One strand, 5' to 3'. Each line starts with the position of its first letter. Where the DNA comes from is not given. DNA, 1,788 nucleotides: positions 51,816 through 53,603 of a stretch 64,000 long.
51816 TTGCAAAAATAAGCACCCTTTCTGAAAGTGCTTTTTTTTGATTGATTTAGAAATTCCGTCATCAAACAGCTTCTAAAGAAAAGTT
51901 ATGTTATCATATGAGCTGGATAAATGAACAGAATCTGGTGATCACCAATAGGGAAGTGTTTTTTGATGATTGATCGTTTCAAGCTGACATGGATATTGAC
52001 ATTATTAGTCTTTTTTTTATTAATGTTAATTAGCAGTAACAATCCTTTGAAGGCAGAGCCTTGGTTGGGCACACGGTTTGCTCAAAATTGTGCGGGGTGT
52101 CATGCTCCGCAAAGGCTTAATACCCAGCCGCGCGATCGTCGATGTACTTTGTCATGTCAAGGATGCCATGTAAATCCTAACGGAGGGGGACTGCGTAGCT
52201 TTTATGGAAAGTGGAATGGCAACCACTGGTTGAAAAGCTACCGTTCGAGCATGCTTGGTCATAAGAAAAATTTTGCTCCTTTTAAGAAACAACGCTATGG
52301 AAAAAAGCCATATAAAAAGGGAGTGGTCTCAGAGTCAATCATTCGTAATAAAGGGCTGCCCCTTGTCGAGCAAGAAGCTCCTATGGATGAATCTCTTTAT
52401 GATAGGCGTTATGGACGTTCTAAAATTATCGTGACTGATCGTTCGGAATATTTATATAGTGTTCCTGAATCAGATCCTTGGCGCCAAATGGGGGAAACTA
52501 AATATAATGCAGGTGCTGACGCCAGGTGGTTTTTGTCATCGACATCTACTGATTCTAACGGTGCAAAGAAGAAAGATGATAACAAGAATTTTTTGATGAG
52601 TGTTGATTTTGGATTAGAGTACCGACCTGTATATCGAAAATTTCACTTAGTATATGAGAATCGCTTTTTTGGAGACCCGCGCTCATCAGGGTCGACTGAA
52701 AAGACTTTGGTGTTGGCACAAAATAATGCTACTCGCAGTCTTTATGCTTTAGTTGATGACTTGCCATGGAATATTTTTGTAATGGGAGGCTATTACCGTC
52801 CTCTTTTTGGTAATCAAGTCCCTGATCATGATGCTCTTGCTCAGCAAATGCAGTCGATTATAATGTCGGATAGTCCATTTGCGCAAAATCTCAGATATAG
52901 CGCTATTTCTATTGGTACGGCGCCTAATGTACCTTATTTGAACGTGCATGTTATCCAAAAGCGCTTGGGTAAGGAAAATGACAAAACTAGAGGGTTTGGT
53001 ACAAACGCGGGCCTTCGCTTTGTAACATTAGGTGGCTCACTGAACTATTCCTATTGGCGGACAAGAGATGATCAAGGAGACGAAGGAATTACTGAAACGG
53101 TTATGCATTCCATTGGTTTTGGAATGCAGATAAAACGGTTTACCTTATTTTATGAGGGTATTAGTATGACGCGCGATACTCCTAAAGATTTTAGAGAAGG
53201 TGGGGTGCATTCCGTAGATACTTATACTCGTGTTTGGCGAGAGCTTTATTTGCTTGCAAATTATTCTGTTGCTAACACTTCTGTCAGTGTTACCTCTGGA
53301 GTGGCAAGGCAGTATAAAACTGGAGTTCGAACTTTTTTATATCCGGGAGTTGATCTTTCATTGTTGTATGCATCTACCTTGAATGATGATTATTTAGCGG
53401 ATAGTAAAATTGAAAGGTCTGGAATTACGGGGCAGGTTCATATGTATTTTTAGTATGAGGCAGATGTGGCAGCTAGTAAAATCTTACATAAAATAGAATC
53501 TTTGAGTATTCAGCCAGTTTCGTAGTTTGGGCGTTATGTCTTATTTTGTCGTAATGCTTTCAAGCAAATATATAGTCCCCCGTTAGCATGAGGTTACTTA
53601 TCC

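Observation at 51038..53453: Met-rich cytochrome c next to an outer-membrane barrel carrying two CXXCH motifs: a possible compact porin-cytochrome module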

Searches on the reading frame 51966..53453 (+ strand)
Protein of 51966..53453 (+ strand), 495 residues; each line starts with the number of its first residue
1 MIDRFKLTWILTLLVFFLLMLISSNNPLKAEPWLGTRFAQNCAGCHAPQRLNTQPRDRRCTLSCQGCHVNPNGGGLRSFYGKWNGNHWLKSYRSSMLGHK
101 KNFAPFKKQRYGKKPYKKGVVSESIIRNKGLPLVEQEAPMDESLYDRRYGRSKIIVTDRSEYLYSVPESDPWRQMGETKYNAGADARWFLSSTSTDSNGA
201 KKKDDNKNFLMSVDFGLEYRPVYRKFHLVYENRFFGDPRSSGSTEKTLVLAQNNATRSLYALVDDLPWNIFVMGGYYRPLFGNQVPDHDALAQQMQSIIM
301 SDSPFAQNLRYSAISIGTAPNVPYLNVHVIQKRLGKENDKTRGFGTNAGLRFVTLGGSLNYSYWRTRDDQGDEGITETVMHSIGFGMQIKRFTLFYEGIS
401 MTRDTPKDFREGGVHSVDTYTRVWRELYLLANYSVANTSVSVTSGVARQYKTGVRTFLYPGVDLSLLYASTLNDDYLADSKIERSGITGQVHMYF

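Call 4: search_protein_families(library=ncbifam, proteins=[window:51966-53453:+], max_evalue=1)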
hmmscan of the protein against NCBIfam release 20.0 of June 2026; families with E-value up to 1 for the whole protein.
window:51966-53453:+ (495 aa): 2 families
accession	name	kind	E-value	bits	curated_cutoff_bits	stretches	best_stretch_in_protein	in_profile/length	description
NF041762.1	diheme_GEGP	equivalog_domain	0.13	11.4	300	1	35-70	23-57/359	GEGP motif-containing diheme protein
NF045930.1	Cytc6PetJCyano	equivalog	0.64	10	135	1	10-47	6-44/110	cytochrome c6 PetJ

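Call 5: search_protein_families(library=pfam, proteins=[window:51966-53453:+], max_evalue=1)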
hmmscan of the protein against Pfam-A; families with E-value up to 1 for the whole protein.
window:51966-53453:+ (495 aa): 2 families
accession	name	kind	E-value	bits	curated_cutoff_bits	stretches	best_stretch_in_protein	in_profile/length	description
PF22113.1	Mtrc-MtrF_II-IV_dom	-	0.22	11.4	30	1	40-71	7-38/176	Outer membrane cytochrome MtrC/MtrF-like, domains II/IV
PF13442.11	Cytochrome_CBB3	-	0.28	12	27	0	37-51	9-23/68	Cytochrome C oxidase, cbb3-type, subunit III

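Call 7: find_homologous_proteins(query=window:51966-53453:+, max_evalue=0.001)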
Query window:51966-53453:+ (495 aa): 355 proteins with E <= 0.001 among 5270 candidates; the best 120 are listed.
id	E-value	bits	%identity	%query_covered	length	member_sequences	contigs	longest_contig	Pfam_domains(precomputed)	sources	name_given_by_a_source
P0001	0.0e+0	1160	100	100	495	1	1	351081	-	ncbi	ncbi:MAG: hypothetical protein R3B45_09245 [Bdellovibrionota bacterium]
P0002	1.3e-191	656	58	98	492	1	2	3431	-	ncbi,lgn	-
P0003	2.6e-183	629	55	99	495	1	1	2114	-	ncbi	-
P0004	1.4e-151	524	51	98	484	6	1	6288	-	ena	-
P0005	8.0e-151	521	50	98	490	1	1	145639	-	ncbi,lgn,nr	ncbi:MAG: hypothetical protein H6618_05040 [Deltaproteobacteria bacterium]|nr:hypothetical protein [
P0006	1.6e-147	511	48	100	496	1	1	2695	-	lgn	-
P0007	4.0e-145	503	48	98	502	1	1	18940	-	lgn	-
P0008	1.2e-144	501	49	100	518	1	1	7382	-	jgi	-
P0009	1.8e-144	500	47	100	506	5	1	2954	-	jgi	jgi:hypothetical protein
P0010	2.0e-144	500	47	99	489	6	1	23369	-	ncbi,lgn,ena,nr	ncbi:MAG: hypothetical protein HRU09_03745 [Oligoflexales bacterium]|nr:hypothetical protein [Oligof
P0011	1.2e-142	494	47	98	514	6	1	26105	-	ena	-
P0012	1.7e-142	494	48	94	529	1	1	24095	-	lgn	-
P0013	7.5e-142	492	47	98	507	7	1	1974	-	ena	-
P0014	2.1e-141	490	48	97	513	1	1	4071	-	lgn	-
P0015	2.5e-141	490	47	94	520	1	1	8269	-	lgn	-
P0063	4.5e-124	433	46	94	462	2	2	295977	-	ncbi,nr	ncbi:hypothetical protein [Pseudobacteriovorax antillogorgiicola]|nr:hypothetical protein [Pseudobac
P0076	2.1e-121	424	46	94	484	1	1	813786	-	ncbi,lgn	ncbi:MAG: hypothetical protein ACOH5I_03040 [Oligoflexus sp.]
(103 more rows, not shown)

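Call 12: find_encoding_contigs(protein=P0005, flank=6000, max_places=2)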
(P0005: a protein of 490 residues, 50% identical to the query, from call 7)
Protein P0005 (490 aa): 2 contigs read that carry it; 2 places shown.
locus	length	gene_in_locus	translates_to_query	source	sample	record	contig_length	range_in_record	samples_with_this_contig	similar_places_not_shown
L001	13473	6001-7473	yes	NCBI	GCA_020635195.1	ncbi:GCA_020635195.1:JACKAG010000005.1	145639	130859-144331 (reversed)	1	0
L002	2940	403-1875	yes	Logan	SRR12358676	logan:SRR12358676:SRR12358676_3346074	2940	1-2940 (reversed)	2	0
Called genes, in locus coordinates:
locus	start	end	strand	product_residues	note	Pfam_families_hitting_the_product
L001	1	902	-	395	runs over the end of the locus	PF00756:Esterase, PF00515:TPR_1 (weak)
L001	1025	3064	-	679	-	PF02534:T4SS-DNA_transf, PF01935:DUF87, PF10412:TrwB_AAD_bind, PF12696:TraG-D_C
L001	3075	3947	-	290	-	-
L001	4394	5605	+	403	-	-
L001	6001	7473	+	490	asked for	-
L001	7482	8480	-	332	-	-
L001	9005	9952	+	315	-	-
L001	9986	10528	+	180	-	-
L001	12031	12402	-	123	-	PF02452:PemK_toxin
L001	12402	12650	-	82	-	-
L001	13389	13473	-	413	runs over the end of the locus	-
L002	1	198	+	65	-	?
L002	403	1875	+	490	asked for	-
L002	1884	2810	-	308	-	-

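Call 13: find_encoding_contigs(protein=P0063, flank=6000, max_places=2)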
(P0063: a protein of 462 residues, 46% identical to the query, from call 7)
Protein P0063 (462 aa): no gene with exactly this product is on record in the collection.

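Call 14: find_encoding_contigs(protein=P0076, flank=6000, max_places=2)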
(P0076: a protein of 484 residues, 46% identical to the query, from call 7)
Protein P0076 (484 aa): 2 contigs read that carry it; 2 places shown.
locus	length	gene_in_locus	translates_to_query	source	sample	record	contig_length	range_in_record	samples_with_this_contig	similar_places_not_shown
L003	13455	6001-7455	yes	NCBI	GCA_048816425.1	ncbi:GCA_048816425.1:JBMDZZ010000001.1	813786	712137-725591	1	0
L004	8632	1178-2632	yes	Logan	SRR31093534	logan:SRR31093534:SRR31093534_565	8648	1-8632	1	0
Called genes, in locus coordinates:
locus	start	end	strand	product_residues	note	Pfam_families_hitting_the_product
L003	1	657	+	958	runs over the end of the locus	PF07696:7TMR-DISMED2, PF07695:7TMR-DISM_7TM, PF02518:HATPase_c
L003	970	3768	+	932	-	PF07695:7TMR-DISM_7TM, PF02518:HATPase_c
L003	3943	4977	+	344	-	PF00923:TAL_FSA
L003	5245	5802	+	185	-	PF02416:TatA_B_E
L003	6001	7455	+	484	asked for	-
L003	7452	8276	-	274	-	PF03476:MOSC_N, PF03473:MOSC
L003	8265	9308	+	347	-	-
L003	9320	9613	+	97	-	PF14333:DUF4389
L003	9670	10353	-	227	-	PF14273:DUF4360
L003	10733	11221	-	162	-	-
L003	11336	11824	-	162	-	-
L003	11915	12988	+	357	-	PF00512:HisKA, PF02518:HATPase_c, PF14501:HATPase_c_5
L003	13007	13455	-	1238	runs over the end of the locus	PF02574:S-methyl_trans, PF00809:Pterin_bind, PF02607:B12-binding_2, PF02310:B12-binding, PF02965:Met_synt_B12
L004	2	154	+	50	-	?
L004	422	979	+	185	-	PF02416:TatA_B_E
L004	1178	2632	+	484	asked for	-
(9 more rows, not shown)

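Call 15: find_related_loci(query=A1, collection=genome_contigs, flank=8000)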
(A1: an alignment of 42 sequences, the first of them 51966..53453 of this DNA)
Query A1 (495 aa) in genome_contigs; peptide patterns used: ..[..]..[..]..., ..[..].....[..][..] (x = any residue, [..] = any of these).
363 stretches matched a pattern; 161 encode a relative of the query (tblastn E <= 1e-3); the best 80 are kept; 80 distinct loci.
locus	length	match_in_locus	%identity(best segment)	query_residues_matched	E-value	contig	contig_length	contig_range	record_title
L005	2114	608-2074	55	5-495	0e+0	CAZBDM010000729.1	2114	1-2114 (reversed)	MAG TPA_asm: uncultured Oligoflexales bacterium isolate SRP141376_co5_374 genome assembly, contig: NODE_114970_length_21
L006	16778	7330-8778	50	10-495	7e-153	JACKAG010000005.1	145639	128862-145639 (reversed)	MAG: Deltaproteobacteria bacterium isolate HK-STAS-BDEL_B-1 HK-STAS-BDEL_B-1_5, whole genome shotgun sequence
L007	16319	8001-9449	48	5-495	1e-150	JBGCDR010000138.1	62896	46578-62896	MAG: Oligoflexales bacterium isolate SGMAG-68 contig138, whole genome shotgun sequence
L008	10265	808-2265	47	6-495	5e-148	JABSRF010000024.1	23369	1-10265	MAG: Oligoflexales bacterium isolate DT_79 DT-Oligoflexales-1_scaffold_24, whole genome shotgun sequence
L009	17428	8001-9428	47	10-495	7e-141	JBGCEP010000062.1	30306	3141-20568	MAG: Oligoflexales bacterium isolate SGMAG-44 contig62, whole genome shotgun sequence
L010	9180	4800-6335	46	6-495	1e-139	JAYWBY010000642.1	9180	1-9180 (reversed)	MAG: Pseudomonadota bacterium isolate GL94_DN_concoct_230 GL94_DN_concoct_230_641, whole genome shotgun sequence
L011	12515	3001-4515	45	1-495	1e-136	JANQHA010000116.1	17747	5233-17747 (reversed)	MAG: Oligoflexales bacterium isolate PL23b_bin.73 k99_8389, whole genome shotgun sequence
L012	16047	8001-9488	47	10-495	4e-145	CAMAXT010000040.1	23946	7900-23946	MAG: Pseudobacteriovorax antillogorgiicola isolate MH-08apr19-170 genome assembly, contig: MH-08apr19-C4732, whole genom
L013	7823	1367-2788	46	29-495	7e-134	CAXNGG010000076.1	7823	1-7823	MAG: Oligoflexales bacterium isolate MiH-16apr19-204 genome assembly, contig: MiH-16apr19-C22149, whole genome shotgun s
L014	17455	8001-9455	44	19-495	6e-132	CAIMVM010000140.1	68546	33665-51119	MAG: uncultured proteobacterium isolate ErkenSummer_bin-3819 genome assembly, contig: bin-3819:140/372, whole genome sho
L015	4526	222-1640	47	30-495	4e-128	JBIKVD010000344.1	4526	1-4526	MAG: Oligoflexales bacterium isolate ME2015-08-19_3300042395_group6_bin52 Rohwer_bin1138_scaffold_13022_c1, whole genome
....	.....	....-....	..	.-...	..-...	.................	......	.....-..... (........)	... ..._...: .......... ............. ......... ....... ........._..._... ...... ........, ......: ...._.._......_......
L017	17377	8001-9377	46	30-495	4e-124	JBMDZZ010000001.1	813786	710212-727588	MAG: Oligoflexus sp. FD111 isolate FD111_1052_001 FD111_V2_assembly_annot2_00, whole genome shotgun sequence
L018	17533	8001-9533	42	7-495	4e-124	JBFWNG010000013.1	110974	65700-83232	MAG: Oligoflexales bacterium isolate CA_2019_TPBF_107 NODE_1598_length_110974_cov_17.687813_TPBF, whole genome shotgun s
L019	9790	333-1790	45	30-495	6e-123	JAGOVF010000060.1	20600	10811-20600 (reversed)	MAG: Oligoflexales bacterium isolate Gw_Eff_bin_545 Gw_Eff_5400_length_20600_cov_5.274313, whole genome shotgun sequence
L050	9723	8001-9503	34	13-495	3e-83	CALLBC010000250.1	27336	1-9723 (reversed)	MAG: uncultured Bdellovibrionales bacterium isolate L4_Bin_Bin_62_1 genome assembly, contig: c_000000234617, whole genom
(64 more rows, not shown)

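Call 17: predict_structure(alignment_id=A1)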
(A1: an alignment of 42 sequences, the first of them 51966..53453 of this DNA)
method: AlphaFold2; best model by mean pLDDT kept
length: 495 residues; sequences in the alignment: 42
mean_pLDDT: 86.5   pTM: 0.84
mean pLDDT of the five models: 86.5, 83.8, 83.1, 80.2, 79.4
residues with pLDDT >= 90: 254; 70-90: 194; 50-70: 40; < 50: 7
segments of 3 or more residues with pLDDT < 50: 30-32
pLDDT, mean of each block of 10 residues (from residue 1): 85 90 63 51 79 81 61 80 82 78 90 83 89 88 78 88 92 89 92 93 91 93 90 83 54 80 88 93 83 95 87 89 87 90 95 82 96 94 92 93 93 96 88 97 97 92 94 97 96 91
secondary structure, 60 per line:
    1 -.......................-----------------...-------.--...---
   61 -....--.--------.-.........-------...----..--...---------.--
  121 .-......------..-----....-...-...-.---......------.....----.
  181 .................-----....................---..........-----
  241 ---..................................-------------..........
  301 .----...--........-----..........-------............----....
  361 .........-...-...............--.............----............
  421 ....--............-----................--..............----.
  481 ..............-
elements in order: H2-24 H62-65 H79-87 H123-128 H142-145 H159-164 H171-175 E180-197 E203-222 E226-235 H244-253 E254-266 E270-277 H291-301 E311-318 E324-333 E341-352 E357-369 E375-389 E392-404 E409-424 E427-438 E444-459 E462-475 E480-494

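Call 19: search_protein_representatives(alignment_id=A1)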
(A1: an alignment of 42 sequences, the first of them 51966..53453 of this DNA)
Query: 42 sequences, 488 profile positions. Proteins with E-value up to 0.001 (for the whole library): 352; up to 1e-10: 257; up to 1e-30: 151. The best 150 are listed.
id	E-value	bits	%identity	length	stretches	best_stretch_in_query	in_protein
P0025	5.9e-204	695.0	-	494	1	1-488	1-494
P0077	3.0e-199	679.5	-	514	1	10-488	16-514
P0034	3.1e-198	676.1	-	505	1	6-488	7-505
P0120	2.2e-194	663.4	-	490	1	5-488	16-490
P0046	6.6e-194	661.9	-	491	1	6-487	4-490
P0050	1.6e-189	647.4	-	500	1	9-488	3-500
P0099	4.4e-188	642.6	-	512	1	5-488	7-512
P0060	5.3e-184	629.2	-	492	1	7-488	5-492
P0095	6.8e-184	628.8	-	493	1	11-488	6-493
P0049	5.1e-182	622.6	-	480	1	10-488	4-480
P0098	5.3e-181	619.3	-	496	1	9-487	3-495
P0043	6.1e-181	619.1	-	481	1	10-488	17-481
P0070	4.4e-180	616.3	-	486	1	13-488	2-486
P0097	1.1e-176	605.1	-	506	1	7-488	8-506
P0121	2.0e-176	604.2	-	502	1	21-488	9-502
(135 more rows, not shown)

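Call 20: fold_search(model_id=the predicted structure, library=pdb)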
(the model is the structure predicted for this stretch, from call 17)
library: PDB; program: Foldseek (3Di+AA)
matches with E <= 10: 863; with E <= 0.001: 223
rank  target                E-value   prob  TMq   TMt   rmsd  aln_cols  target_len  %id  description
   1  6ehe                  1.7e-11  1.00  0.42  0.66   5.8       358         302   10  OmpTdeltaL8 (loop L8 deletion mutant of OmpT), an outer membrane protein of Vibrio cholerae (released 2018-04-25)
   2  4aui_A                1.2e-10  1.00  0.41  0.62   6.7       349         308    8  STRUCTURE AND FUNCTION OF THE PORB PORIN FROM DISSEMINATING N. GONORRHOEAE (released 2012-10-10)
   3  3a2s_X                1.5e-10  1.00  0.46  0.64   5.6       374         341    7  Crystal Structure of outer membrane protein PorB from Neisseria meningitidis in complex with sucrose (released 2010-04-07)
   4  6ehb_B                2.9e-10  1.00  0.37  0.54   7.0       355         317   11  OmpU, an outer membrane protein, of Vibrio cholerae (released 2018-04-25)
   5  3wi5                  3.2e-10  1.00  0.45  0.69   6.0       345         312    7  Crystal structure of the Loop 7 mutant PorB from Neisseria meningitidis serogroup B (released 2014-01-01)
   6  6ehb_A                3.4e-10  1.00  0.38  0.54   7.1       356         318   11  OmpU, an outer membrane protein, of Vibrio cholerae (released 2018-04-25)
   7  5oyk                  3.6e-10  1.00  0.44  0.65   7.2       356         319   10  Outer-membrane expressed OmpT of Vibrio cholerae (released 2018-04-25)
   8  3wi4                  4.0e-10  1.00  0.45  0.68   6.5       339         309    8  Crystal structure of wild-type PorB from Neisseria meningitidis serogroup B (released 2014-01-01)
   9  6ehc_A                4.0e-10  1.00  0.38  0.55   7.4       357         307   12  OmpUdeltaN (N-terminus deletion mutant of OmpU), outer membrane protein of Vibrio cholerae (released 2018-04-25)
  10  2o4v_A                4.5e-10  1.00  0.43  0.50   7.4       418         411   10  An arginine ladder in OprP mediates phosphate specific transfer across the outer membrane (released 2006-12-26)
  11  6ehf                  5.0e-10  1.00  0.43  0.63   6.8       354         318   11  OmpT (in-vitro folded), an outer membrane protein Vibrio cholerae (trimer form) (released 2018-04-25)
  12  5onu_A                5.8e-10  1.00  0.38  0.54   6.9       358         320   11  Trimeric OmpU structure (released 2018-01-03)
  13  6ehd                  6.8e-10  1.00  0.44  0.64   6.3       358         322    9  OmpT (in-vitro folded), an outer membrane protein of Vibrio cholerae (released 2018-04-25)
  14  5ldv                  8.0e-10  1.00  0.41  0.49   6.3       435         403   10  Crystal Structures of MOMP from Campylobacter jejuni (released 2016-10-26)
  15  5mdo_A                9.4e-10  1.00  0.44  0.61   6.1       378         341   11  Crystal structure of in vitro folded Chitoporin VhChip from Vibrio harveyi (crystal form I) (released 2017-12-20)
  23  4rjx                  2.6e-09  1.00  0.45  0.52   6.5       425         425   10  Crystal structure of the OprO mutant protein F62Y/D114Y (released 2015-10-21)
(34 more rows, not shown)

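Call 24: search_solved_structures(query=A1, max_evalue=10)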
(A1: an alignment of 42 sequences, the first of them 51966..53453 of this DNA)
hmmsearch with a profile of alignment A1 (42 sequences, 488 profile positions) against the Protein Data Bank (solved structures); distinct sequences matched with E-value up to 10: 12.
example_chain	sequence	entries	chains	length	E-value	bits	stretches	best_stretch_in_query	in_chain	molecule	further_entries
3dr0_A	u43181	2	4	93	1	11.5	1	33-51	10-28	Cytochrome c6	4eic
4eid_A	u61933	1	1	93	1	11.5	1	33-51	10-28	Cytochrome c6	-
3rn0_A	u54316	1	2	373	1.7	10.7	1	21-56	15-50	Methylamine utilization protein MauG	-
3rn1_A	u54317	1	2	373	1.8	10.7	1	21-56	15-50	Methylamine utilization protein MauG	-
4y5r_A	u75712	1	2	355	1.8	10.6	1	21-56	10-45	Methylamine utilization protein MauG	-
4o1q_A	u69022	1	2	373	1.8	10.6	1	21-56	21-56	Methylamine utilization protein MauG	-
3svw_A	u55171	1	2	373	1.9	10.6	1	21-56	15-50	Methylamine utilization protein MauG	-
3rlm_A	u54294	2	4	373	1.9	10.6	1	21-56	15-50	Methylamine utilization protein MauG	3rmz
4l1q_A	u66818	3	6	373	1.9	10.6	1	21-56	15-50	Methylamine utilization protein MauG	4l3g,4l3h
3orv_A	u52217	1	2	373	1.9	10.6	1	21-56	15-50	Methylamine utilization protein mauG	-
3l4m_A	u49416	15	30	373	1.9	10.6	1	21-56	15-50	Methylamine utilization protein mauG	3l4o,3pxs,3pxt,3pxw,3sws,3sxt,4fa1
1a2s_A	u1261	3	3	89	2.2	10.3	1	33-50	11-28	CYTOCHROME C6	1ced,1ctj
